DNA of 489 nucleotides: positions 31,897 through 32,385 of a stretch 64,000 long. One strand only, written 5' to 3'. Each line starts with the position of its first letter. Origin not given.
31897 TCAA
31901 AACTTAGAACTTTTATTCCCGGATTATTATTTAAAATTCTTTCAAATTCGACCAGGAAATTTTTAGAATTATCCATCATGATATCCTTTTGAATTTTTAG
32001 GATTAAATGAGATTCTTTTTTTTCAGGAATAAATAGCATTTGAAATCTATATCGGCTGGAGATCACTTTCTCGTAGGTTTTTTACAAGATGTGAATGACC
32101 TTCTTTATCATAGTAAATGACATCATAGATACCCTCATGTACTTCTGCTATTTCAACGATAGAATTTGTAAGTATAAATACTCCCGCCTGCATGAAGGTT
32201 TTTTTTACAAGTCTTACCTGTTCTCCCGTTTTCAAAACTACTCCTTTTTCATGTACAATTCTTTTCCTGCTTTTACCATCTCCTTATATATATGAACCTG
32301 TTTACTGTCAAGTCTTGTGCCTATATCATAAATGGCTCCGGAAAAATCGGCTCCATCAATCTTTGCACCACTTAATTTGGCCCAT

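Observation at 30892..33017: Operon encoding an IscU-like protein fused to pentapeptide repeats, a 62-aa protein, a STAS anti-sigma antagonist and a lipoprotein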

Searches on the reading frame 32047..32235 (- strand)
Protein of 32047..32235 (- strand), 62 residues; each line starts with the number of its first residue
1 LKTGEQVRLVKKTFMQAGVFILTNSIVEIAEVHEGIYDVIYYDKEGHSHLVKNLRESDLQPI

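Call 3: search_protein_families(library=pfam, proteins=[window:32047-32235:-], max_evalue=1)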
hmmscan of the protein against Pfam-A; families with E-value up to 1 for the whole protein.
window:32047-32235:- (62 aa): 1 family
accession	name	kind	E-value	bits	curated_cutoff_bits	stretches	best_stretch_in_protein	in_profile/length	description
PF05404.17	TRAP-delta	-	0.045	13.8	25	1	28-58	83-113/162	Translocon-associated protein, delta subunit precursor (TRAP-delta)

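Call 4: search_protein_families(library=ncbifam, proteins=[window:32047-32235:-], max_evalue=1)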
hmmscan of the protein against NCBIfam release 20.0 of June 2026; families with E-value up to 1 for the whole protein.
window:32047-32235:- (62 aa): 0 families

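Call 22: find_homologous_proteins(query=window:32047-32235:-, max_evalue=0.01)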
Query window:32047-32235:- (62 aa): 8 proteins with E <= 0.01 among 8 candidates.
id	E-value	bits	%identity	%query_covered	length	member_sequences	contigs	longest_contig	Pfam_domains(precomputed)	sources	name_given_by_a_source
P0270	7.7e-33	128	100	100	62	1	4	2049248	-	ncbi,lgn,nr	ncbi:MAG: hypothetical protein H7A25_07415 [Leptospiraceae bacterium]|nr:hypothetical protein [Lepto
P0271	1.1e-17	80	64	95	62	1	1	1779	-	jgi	jgi:hypothetical protein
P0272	4.8e-17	78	63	100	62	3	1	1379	-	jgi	jgi:hypothetical protein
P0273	5.1e-17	78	63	100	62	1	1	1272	-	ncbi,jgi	-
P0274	1.3e-16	77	61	100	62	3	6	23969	-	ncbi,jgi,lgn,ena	jgi:hypothetical protein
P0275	2.3e-16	76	62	98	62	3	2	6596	-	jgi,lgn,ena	-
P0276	2.4e-16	76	67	100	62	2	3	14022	-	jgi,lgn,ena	-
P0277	1.2e-14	71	60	100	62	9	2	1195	-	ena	-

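Call 35: predict_structure(alignment_id=A3)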
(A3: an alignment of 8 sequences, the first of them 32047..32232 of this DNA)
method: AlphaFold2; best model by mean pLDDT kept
length: 61 residues; sequences in the alignment: 8
mean_pLDDT: 83.4   pTM: 0.67
mean pLDDT of the five models: 83.4, 75.7, 70.3, 68.1, 63.7
residues with pLDDT >= 90: 13; 70-90: 42; 50-70: 6; < 50: 0
segments of 3 or more residues with pLDDT < 50: none
pLDDT, mean of each block of 10 residues (from residue 1): 87 71 79 89 85 89 85
secondary structure, 60 per line:
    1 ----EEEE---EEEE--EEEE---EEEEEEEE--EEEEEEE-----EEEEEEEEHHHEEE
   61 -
elements in order: E5-8 E12-15 E18-21 E25-32 E35-41 E47-54 E58-60

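Call 70: search_solved_structures(query=A2, max_evalue=1, show_alignments=2)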
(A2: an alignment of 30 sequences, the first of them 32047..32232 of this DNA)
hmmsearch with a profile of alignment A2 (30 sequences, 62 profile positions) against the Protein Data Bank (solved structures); distinct sequences matched with E-value up to 1: 4.
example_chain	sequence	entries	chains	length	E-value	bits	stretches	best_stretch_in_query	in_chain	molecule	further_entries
2os3_A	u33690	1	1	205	0.0088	19.2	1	32-54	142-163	Peptide deformylase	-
4z24_A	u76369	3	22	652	0.39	13.9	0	35-57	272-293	GMC-type oxidoreductase R135 | Putative GMC-type oxidoreductase R135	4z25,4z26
7yx3_A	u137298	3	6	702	0.44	13.7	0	35-57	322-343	Putative GMC-type oxidoreductase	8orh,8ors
3lad_A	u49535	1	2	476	0.68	13.1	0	16-47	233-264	DIHYDROLIPOAMIDE DEHYDROGENASE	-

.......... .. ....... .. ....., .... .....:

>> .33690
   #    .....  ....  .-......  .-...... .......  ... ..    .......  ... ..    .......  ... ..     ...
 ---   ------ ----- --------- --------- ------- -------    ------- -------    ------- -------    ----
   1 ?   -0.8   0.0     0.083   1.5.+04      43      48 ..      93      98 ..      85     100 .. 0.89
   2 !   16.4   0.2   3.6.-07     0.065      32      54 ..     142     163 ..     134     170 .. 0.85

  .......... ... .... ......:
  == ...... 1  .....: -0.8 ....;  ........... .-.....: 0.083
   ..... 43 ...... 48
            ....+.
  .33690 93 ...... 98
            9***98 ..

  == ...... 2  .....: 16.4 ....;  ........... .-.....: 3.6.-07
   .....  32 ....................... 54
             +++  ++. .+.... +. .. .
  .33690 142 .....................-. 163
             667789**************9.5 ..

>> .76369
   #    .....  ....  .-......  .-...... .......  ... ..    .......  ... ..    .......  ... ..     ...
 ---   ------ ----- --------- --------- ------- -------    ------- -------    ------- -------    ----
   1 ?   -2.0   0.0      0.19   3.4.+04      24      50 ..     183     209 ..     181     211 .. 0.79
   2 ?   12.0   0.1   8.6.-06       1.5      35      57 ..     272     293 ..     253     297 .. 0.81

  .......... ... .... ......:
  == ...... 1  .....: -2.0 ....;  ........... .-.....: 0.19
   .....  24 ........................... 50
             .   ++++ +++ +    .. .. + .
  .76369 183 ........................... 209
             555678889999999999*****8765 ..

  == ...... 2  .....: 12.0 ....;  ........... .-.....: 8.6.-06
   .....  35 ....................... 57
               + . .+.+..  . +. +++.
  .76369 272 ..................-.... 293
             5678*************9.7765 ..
